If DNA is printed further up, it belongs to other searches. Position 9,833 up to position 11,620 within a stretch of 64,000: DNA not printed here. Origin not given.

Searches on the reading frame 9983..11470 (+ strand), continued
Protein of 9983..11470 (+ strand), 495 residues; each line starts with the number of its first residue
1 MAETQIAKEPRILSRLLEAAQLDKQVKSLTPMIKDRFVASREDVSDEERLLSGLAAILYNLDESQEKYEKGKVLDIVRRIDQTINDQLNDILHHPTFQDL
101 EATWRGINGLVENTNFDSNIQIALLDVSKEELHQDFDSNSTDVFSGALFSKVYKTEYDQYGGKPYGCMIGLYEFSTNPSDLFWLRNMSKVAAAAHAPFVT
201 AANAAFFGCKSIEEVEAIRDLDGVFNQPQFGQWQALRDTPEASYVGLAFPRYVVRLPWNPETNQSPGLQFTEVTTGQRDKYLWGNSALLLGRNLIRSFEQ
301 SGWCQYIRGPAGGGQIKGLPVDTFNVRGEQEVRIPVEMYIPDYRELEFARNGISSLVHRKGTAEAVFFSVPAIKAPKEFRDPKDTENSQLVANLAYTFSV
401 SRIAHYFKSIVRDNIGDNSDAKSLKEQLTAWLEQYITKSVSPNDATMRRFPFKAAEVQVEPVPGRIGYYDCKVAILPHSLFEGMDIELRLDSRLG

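Call 41: find_homologous_proteins(query=L004:801-2339:-, max_evalue=1e-20)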
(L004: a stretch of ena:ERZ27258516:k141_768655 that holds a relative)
Query L004:801-2339:- (513 aa): 6517 proteins with E <= 1e-20 among 8000 candidates; the best 120 are listed.
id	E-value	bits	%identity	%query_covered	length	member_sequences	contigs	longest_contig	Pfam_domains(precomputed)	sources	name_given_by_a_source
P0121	0.0e+0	1165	100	100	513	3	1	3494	PF00158.33,PF14532.13,PF07728.21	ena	-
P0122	5.6e-250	848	74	99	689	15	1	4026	PF00158.33,PF14532.13,PF07728.21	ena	-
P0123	5.0e-238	809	71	99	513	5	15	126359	PF00158.33,PF00004.36,PF14532.13,PF07728.21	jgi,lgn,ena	-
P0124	2.3e-232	790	71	97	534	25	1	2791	PF00158.33,PF14532.13,PF07728.21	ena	-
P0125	1.4e-230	784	70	98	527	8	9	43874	PF00158.33,PF14532.13,PF07728.21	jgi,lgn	jgi:two-component system response regulator HydG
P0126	6.1e-229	779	70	97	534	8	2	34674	PF00158.33,PF14532.13,PF07728.21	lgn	-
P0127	9.4e-228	775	70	96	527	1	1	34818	PF00158.33,PF14532.13,PF07728.21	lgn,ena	-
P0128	5.0e-202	690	63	97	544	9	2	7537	PF00158.33,PF14532.13,PF07728.21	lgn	-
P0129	7.9e-202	689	63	97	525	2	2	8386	PF00158.33,PF14532.13,PF07728.21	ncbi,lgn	-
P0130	3.8e-200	684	63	95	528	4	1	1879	PF00158.33,PF14532.13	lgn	-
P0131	5.0e-199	680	63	97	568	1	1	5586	PF00158.33,PF14532.13,PF07728.21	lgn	-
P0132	1.7e-198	678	62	97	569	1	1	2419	PF00158.33,PF14532.13,PF07728.21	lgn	-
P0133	8.3e-197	673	63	96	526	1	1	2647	PF00158.33,PF00004.36,PF14532.13,PF07728.21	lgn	-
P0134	4.5e-196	670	63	95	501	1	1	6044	PF00158.33,PF14532.13,PF07728.21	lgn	-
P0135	7.9e-196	670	63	95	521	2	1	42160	PF00158.33,PF00004.36,PF14532.13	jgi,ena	-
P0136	2.3e-195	668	63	97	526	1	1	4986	PF00158.33,PF14532.13,PF07728.21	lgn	-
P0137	1.5e-193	662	65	95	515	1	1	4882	PF00158.33,PF02954.26,PF14532.13,PF07728.21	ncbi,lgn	-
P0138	1.4e-187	642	59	100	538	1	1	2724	PF00158.33,PF02954.26,PF14532.13,PF07728.21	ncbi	-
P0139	6.4e-187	640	61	97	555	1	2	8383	PF00158.33,PF14532.13,PF07728.21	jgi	jgi:two-component system nitrogen regulation response regulator GlnG/two-component system response r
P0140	7.6e-187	640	61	96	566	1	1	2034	PF00158.33,PF14532.13,PF07728.21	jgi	jgi:two-component system response regulator HydG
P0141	8.9e-186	636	62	95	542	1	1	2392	PF00158.33,PF14532.13,PF07728.21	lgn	-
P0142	1.5e-185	636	61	95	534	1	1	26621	PF00158.33,PF02954.26,PF14532.13,PF07728.21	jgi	-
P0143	7.6e-185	633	58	98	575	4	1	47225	PF00158.33,PF14532.13,PF07728.21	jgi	-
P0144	7.3e-184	630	61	95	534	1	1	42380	PF00158.33,PF02954.26,PF14532.13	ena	-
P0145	4.0e-183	628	58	99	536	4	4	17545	PF00158.33,PF02954.26,PF00004.36,PF14532.13,PF07728.21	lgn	-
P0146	7.5e-183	627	60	97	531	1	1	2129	PF00158.33,PF14532.13,PF07728.21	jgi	jgi:two-component system response regulator HydG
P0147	2.0e-182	625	60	97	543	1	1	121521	PF00158.33,PF14532.13,PF07728.21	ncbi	ncbi:MAG: sigma 54-interacting transcriptional regulator [Polyangia bacterium]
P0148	2.3e-177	609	58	96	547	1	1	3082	PF00158.33,PF14532.13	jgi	jgi:DNA-binding NtrC family response regulator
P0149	5.0e-177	608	70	74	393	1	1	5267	PF00158.33,PF14532.13,PF07728.21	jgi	jgi:two-component system nitrogen regulation response regulator GlnG/two-component system response r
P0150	4.7e-175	601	57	98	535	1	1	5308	PF00158.33,PF14532.13,PF07728.21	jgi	-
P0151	5.7e-169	581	55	96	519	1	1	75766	PF00158.33,PF14532.13,PF07728.21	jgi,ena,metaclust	metaclust:\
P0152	1.3e-168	580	57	96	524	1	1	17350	PF00158.33,PF14532.13,PF07728.21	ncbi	-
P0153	7.2e-168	577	56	96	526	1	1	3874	PF00158.33,PF00004.36,PF14532.13,PF07728.21,PF01078.28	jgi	jgi:two-component system response regulator HydG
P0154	3.6e-166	572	56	97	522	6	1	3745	PF00158.33,PF14532.13,PF07728.21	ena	-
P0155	3.7e-166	572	57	97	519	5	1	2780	PF00158.33,PF25601.2,PF00004.36,PF14532.13,PF07728.21,PF01078.28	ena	-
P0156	2.4e-164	566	57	96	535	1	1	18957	PF00158.33,PF02954.26,PF14532.13,PF07728.21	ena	-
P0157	4.7e-163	561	56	94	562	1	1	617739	PF00158.33,PF14532.13,PF07728.21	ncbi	ncbi:MAG: sigma 54-interacting transcriptional regulator [Polyangia bacterium]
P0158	3.3e-162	559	65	77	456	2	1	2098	PF00158.33,PF00004.36,PF14532.13,PF07728.21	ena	-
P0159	1.1e-161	557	55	96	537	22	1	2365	PF00158.33,PF14532.13,PF07728.21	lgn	-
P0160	2.6e-161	556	54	96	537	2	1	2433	PF00158.33,PF02954.26,PF14532.13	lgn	-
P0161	9.0e-161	554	66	74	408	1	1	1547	PF00158.33,PF14532.13,PF07728.21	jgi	jgi:two-component system nitrogen regulation response regulator GlnG/two-component system response r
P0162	4.5e-160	552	51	96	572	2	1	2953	PF00158.33,PF02954.26,PF14532.13,PF07728.21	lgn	-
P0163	6.4e-160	551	50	96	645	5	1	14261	PF00158.33,PF00004.36,PF14532.13,PF07728.21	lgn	-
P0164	7.5e-160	551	52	98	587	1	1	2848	PF00158.33,PF02954.26,PF14532.13,PF07728.21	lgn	-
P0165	9.7e-160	551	53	98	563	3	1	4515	PF00158.33,PF00004.36,PF14532.13,PF07728.21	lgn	-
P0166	1.8e-159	550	54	97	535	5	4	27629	PF00158.33,PF25601.2,PF02954.26,PF00004.36,PF14532.13,PF07728.21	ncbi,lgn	-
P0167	2.3e-159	549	53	96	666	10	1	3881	PF00158.33,PF02954.26,PF14532.13,PF07728.21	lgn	-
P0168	4.1e-159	548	59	84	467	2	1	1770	PF00158.33,PF14532.13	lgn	-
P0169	2.5e-158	546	53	96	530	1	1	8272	PF00158.33,PF02954.26,PF00004.36,PF14532.13,PF07728.21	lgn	-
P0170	3.3e-158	545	56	95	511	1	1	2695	PF00158.33,PF14532.13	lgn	-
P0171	8.3e-158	544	52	96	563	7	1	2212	PF00158.33,PF00004.36,PF14532.13,PF07728.21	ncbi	-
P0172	9.6e-158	544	53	96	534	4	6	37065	PF00158.33,PF02954.26,PF14532.13,PF07728.21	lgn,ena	-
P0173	1.2e-157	544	54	97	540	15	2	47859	PF00158.33,PF02954.26,PF00004.36,PF14532.13,PF07728.21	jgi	jgi:DNA-binding NtrC family response regulator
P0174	4.7e-157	542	52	97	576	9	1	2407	PF00158.33,PF02954.26,PF14532.13,PF07728.21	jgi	jgi:DNA-binding NtrC family response regulator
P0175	5.1e-157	542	55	95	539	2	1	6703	PF00158.33,PF02954.26,PF14532.13,PF07728.21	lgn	-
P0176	1.6e-156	540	54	97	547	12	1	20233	PF00158.33,PF25601.2,PF02954.26,PF00004.36,PF14532.13,PF07728.21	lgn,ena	-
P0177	2.9e-156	539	54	96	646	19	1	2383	PF00158.33,PF25601.2,PF02954.26,PF00004.36,PF14532.13,PF07728.21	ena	-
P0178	5.1e-156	538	58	81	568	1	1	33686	PF00158.33,PF25601.2,PF14532.13,PF07728.21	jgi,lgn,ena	-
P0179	2.6e-155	536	50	96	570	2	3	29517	PF00158.33,PF25601.2,PF00004.36,PF14532.13,PF07728.21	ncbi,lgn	-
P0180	5.1e-155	535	55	97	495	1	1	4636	PF00158.33,PF14532.13,PF07728.21,PF01078.28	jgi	jgi:two-component system nitrogen regulation response regulator GlnG/two-component system response r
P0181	8.0e-155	534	78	59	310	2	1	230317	PF00158.33,PF00004.36,PF14532.13,PF07728.21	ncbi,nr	ncbi:MAG: sigma-54-dependent Fis family transcriptional regulator [Myxococcales bacterium]|nr:sigma-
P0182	1.3e-153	530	54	96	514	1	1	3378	PF00158.33,PF02954.26,PF14532.13,PF07728.21,PF01078.28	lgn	-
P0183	2.9e-153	529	68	68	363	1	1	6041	PF00158.33,PF02954.26,PF14532.13,PF07728.21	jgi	jgi:DNA-binding NtrC family response regulator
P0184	3.8e-152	526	54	95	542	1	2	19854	PF00158.33,PF14532.13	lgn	-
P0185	2.0e-149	516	49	97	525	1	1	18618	PF00158.33,PF14532.13,PF07728.21,PF01078.28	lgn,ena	-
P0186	2.3e-133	464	51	95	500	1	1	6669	PF00158.33,PF02954.26,PF00004.36,PF14532.13,PF07728.21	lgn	-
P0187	4.4e-131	456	50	95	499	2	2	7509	PF00158.33,PF02954.26,PF00004.36,PF14532.13,PF07728.21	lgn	-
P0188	1.7e-130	454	81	49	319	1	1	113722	PF00158.33,PF00004.36,PF14532.13,PF07728.21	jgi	jgi:transcriptional regulator with AAA-type ATPase domain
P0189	2.2e-128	447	47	99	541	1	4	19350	PF00158.33,PF02954.26,PF14532.13,PF07728.21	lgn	-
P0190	7.7e-128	445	61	65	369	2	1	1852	PF00158.33,PF14532.13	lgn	-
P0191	2.7e-127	444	46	98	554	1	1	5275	PF00158.33,PF02954.26,PF00004.36,PF14532.13,PF07728.21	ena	-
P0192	1.1e-126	442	53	77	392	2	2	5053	PF00158.33,PF00004.36,PF14532.13,PF07728.21,PF01078.28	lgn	-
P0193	6.8e-126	439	48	95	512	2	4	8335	PF00158.33,PF00004.36,PF14532.13,PF07728.21,PF01078.28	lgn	-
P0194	3.2e-125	437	45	96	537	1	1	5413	PF00158.33,PF02954.26,PF14532.13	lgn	-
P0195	2.7e-124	434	48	95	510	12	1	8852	PF00158.33,PF00004.36,PF14532.13,PF07728.21,PF01078.28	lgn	-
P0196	2.0e-123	431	64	60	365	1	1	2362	PF00158.33,PF14532.13,PF07728.21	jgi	jgi:DNA-binding NtrC family response regulator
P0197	1.5e-122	428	52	83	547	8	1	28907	PF00158.33,PF00004.36,PF14532.13,PF07728.21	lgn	-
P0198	3.2e-122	427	49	97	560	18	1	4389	PF00158.33,PF00004.36,PF14532.13,PF07728.21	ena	-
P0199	3.4e-121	423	43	98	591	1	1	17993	PF00158.33,PF00004.36,PF14532.13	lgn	-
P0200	1.2e-120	422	47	96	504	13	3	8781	PF00158.33,PF07724.21,PF00004.36,PF14532.13,PF07728.21,PF01078.28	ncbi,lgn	-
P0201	1.3e-120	422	45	96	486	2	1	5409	PF00158.33,PF07724.21,PF25601.2,PF00004.36,PF14532.13,PF07728.21,PF01078.28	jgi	jgi:two-component system nitrogen regulation response regulator GlnG/two-component system response r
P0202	3.8e-120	420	42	95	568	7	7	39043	PF00158.33,PF00004.36,PF14532.13,PF07728.21,PF01078.28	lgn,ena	-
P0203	8.2e-120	419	45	97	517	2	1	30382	PF00158.33,PF14532.13,PF07728.21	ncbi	-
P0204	1.9e-119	418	51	81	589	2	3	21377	PF00158.33,PF02954.26,PF00004.36,PF14532.13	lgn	-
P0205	4.1e-118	413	45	97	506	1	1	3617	PF00158.33,PF00004.36,PF14532.13,PF07728.21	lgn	-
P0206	1.4e-117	411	53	80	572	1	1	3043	PF00158.33,PF14532.13,PF07728.21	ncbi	-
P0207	1.9e-117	411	45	95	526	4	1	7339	PF00158.33,PF07724.21,PF25601.2,PF00004.36,PF14532.13,PF07728.21,PF01078.28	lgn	-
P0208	2.2e-117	411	45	95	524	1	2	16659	PF00158.33,PF07724.21,PF00004.36,PF14532.13,PF07728.21,PF01078.28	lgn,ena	-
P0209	9.5e-117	409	44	98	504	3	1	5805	PF00158.33,PF25601.2,PF00004.36,PF14532.13,PF07728.21,PF01078.28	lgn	-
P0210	1.0e-116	409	46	80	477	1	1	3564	PF00158.33,PF00004.36,PF14532.13,PF07728.21,PF01078.28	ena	-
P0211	1.3e-116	408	44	97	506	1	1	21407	PF00158.33,PF00004.36,PF14532.13,PF07728.21,PF01078.28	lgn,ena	-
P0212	6.2e-116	406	48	89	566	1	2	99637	PF00158.33,PF00004.36,PF14532.13,PF07728.21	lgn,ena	-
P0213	7.2e-116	406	45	96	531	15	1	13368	PF00158.33,PF07724.21,PF00004.36,PF14532.13,PF07728.21,PF01078.28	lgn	-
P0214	1.9e-115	404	44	96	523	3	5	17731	PF00158.33,PF07724.21,PF25601.2,PF00004.36,PF14532.13,PF07728.21,PF01078.28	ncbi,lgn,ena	-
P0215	2.4e-115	404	45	94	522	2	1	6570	PF00158.33,PF25601.2,PF00004.36,PF14532.13,PF07728.21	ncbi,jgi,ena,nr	ncbi:MAG TPA: sigma 54-interacting transcriptional regulator [Pseudomonadota bacterium]|nr:sigma 54-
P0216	2.7e-115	404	51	82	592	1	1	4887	PF00158.33,PF00004.36,PF14532.13,PF07728.21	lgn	-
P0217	1.0e-114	402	44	95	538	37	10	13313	PF00158.33,PF14532.13,PF07728.21,PF01078.28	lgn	-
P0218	1.9e-114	401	44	97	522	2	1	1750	PF00158.33,PF07724.21,PF25601.2,PF00004.36,PF14532.13,PF07728.21,PF01078.28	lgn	-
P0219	1.2e-113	398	54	73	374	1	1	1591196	PF00158.33,PF12775.14,PF07728.21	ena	-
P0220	1.2e-112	395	65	58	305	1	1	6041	PF00158.33,PF07728.21,PF01078.28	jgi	jgi:DNA-binding NtrC family response regulator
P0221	4.3e-111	390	43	95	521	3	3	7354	PF00158.33,PF07724.21,PF00004.36,PF14532.13,PF07728.21,PF01078.28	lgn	-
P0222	5.5e-110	386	44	95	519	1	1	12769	PF00158.33,PF00004.36,PF14532.13,PF01078.28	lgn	-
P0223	2.2e-109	384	45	94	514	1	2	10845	PF00158.33,PF07724.21,PF00004.36,PF14532.13,PF07728.21,PF01078.28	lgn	-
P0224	5.5e-109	383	43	95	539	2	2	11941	PF00158.33,PF07724.21,PF02954.26,PF00004.36,PF14532.13,PF07728.21,PF01078.28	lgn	-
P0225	5.2e-108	380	44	95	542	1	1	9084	PF00158.33,PF02954.26,PF00004.36,PF14532.13,PF07728.21,PF01078.28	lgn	-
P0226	9.2e-108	379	43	95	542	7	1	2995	PF00158.33,PF07724.21,PF02954.26,PF00004.36,PF14532.13,PF07728.21,PF01078.28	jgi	jgi:two-component system nitrogen regulation response regulator GlnG/two-component system response r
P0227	3.0e-107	377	43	94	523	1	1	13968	PF00158.33,PF07724.21,PF00004.36,PF14532.13,PF07728.21,PF01078.28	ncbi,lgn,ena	-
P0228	5.1e-106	373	43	96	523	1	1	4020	PF00158.33,PF07724.21,PF00004.36,PF14532.13,PF07728.21,PF01078.28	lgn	-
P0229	1.4e-105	372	43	94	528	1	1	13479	PF00158.33,PF07724.21,PF00004.36,PF14532.13,PF07728.21,PF01078.28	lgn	-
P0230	3.3e-104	367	43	96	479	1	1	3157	PF00158.33,PF25601.2,PF02954.26,PF14532.13,PF07728.21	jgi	jgi:two-component system nitrogen regulation response regulator GlnG/two-component system response r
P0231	1.2e-102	362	44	96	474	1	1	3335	PF00158.33,PF25601.2,PF02954.26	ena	-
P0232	3.0e-101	358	42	94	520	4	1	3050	PF00158.33,PF07724.21,PF02954.26,PF00004.36,PF14532.13,PF07728.21,PF01078.28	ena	-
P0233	5.0e-101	357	42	96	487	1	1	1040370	PF00158.33,PF25601.2,PF00004.36,PF14532.13,PF07728.21,PF01078.28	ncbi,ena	-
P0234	5.9e-100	353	41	94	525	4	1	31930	PF00158.33,PF07724.21,PF00004.36,PF14532.13,PF07728.21,PF01078.28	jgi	-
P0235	4.2e-99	351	43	94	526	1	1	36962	PF00158.33,PF00004.36,PF14532.13,PF07728.21,PF01078.28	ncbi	-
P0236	6.4e-99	350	42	94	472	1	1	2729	PF00158.33,PF25601.2,PF14532.13,PF07728.21,PF01078.28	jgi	jgi:two-component system nitrogen regulation response regulator GlnG/two-component system response r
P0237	7.3e-99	350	41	96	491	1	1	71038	PF00158.33,PF25601.2,PF14532.13,PF07728.21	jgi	jgi:two-component system nitrogen regulation response regulator GlnG/two-component system response r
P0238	5.0e-98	347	41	97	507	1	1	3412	PF00158.33,PF07724.21,PF14532.13,PF07728.21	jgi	jgi:two-component system, NtrC family, response regulator HydG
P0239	2.5e-97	345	42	96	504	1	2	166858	PF00158.33,PF25601.2,PF14532.13,PF07728.21,PF01078.28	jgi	jgi:DNA-binding NtrC family response regulator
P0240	8.6e-97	343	42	94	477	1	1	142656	PF00158.33,PF14532.13,PF07728.21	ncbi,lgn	-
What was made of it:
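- On bacterial enhancer-binding protein (Sigma54_activat AAA+, PF00158): PF02954 is precomputed for many family members (call 41).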

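Call 43: find_encoding_contigs(protein=P0126, flank=10000, max_places=3)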
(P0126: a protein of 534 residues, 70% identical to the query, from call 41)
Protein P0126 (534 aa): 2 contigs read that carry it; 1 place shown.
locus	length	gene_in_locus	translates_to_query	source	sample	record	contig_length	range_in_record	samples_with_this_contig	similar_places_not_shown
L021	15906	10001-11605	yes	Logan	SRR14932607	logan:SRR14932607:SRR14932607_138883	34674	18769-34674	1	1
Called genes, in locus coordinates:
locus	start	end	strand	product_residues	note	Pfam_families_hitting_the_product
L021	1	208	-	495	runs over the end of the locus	PF05943:VipB, PF18945:VipB_2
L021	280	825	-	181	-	PF05591:T6SS_VipA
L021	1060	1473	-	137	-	PF22361:IglE_N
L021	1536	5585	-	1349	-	PF14331:IcmF-related_N (weak)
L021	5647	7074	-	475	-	PF00069:Pkinase, PF01636:APH (faint), PF03109:ABC1 (weak), PF07714:PK_Tyr_Ser-Thr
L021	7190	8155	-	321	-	-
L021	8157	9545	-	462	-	PF00069:Pkinase, PF03109:ABC1 (faint), PF07714:PK_Tyr_Ser-Thr, PF17667:Pkinase_fungal (weak)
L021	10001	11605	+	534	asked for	PF00158:Sigma54_activat, PF14532:Sigma54_activ_2, PF07728:AAA_5 (weak)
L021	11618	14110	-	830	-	PF01436:NHL (faint)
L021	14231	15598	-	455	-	-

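Call 44: find_encoding_contigs(protein=P0123, flank=10000, max_places=3)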
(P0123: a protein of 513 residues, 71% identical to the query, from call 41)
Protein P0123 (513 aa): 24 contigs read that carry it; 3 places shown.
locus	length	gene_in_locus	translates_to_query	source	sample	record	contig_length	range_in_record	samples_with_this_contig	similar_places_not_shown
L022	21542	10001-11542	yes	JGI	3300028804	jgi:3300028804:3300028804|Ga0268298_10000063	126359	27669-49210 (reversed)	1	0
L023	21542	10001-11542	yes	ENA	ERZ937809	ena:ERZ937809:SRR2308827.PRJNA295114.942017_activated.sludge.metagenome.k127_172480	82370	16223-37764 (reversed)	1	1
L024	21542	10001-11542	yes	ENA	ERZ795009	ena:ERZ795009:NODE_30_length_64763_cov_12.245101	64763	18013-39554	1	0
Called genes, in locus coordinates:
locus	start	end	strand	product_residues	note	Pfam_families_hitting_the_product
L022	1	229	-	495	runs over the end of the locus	PF05943:VipB, PF18945:VipB_2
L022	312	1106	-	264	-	PF05591:T6SS_VipA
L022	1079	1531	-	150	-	PF22361:IglE_N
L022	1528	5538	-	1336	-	-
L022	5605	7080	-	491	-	PF00069:Pkinase, PF07714:PK_Tyr_Ser-Thr, PF01636:APH (faint), PF03109:ABC1 (weak)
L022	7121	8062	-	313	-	PF07719:TPR_2 (faint)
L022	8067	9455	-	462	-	PF00069:Pkinase, PF03109:ABC1 (faint), PF07714:PK_Tyr_Ser-Thr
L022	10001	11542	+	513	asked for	PF00158:Sigma54_activat, PF14532:Sigma54_activ_2, PF00004:AAA (faint), PF07728:AAA_5 (weak)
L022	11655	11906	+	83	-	-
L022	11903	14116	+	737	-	PF01436:NHL (faint)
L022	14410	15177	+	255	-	PF00069:Pkinase, PF07714:PK_Tyr_Ser-Thr (weak)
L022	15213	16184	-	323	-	-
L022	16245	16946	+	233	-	-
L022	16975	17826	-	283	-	-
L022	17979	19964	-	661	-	PF00330:Aconitase, PF00694:Aconitase_C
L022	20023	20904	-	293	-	-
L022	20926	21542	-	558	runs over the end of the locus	PF07719:TPR_2 (faint)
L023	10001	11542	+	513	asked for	PF00158:Sigma54_activat, PF14532:Sigma54_activ_2, PF00004:AAA (faint), PF07728:AAA_5 (weak)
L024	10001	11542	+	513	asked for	PF00158:Sigma54_activat, PF14532:Sigma54_activ_2, PF00004:AAA (faint), PF07728:AAA_5 (weak)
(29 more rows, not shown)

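Call 45: find_encoding_contigs(protein=P0125, flank=10000, max_places=3)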
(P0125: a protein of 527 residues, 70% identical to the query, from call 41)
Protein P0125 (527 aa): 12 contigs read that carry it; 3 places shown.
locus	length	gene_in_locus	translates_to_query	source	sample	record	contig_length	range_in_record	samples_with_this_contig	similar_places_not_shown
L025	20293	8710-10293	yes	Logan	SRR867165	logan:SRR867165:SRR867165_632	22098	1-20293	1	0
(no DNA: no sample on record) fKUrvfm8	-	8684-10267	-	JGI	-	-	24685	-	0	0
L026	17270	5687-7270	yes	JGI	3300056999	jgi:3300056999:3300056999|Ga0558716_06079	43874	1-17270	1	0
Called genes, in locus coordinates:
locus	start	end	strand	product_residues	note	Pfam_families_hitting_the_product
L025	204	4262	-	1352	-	PF14331:IcmF-related_N (weak)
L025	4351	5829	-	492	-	PF00069:Pkinase, PF07714:PK_Tyr_Ser-Thr, PF01636:APH (faint), PF03109:ABC1 (weak)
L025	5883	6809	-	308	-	-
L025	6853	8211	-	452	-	PF00069:Pkinase, PF03109:ABC1 (faint), PF07714:PK_Tyr_Ser-Thr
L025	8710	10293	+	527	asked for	PF00158:Sigma54_activat, PF14532:Sigma54_activ_2, PF07728:AAA_5 (weak)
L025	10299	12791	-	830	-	PF01436:NHL (faint)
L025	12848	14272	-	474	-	-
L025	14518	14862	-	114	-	-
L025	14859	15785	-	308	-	PF04986:Y2_Tnp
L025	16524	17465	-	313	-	-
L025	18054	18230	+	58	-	-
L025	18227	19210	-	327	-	-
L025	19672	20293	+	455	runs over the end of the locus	PF24161:CCDC39 (faint)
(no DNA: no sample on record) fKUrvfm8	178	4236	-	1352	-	PF14331:IcmF-related_N (weak)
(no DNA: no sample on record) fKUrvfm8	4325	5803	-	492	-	PF00069:Pkinase, PF07714:PK_Tyr_Ser-Thr, PF01636:APH (faint), PF03109:ABC1 (weak)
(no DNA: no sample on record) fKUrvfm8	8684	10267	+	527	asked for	PF00158:Sigma54_activat, PF14532:Sigma54_activ_2, PF07728:AAA_5 (weak)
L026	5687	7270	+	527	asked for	PF00158:Sigma54_activat, PF14532:Sigma54_activ_2, PF07728:AAA_5 (weak)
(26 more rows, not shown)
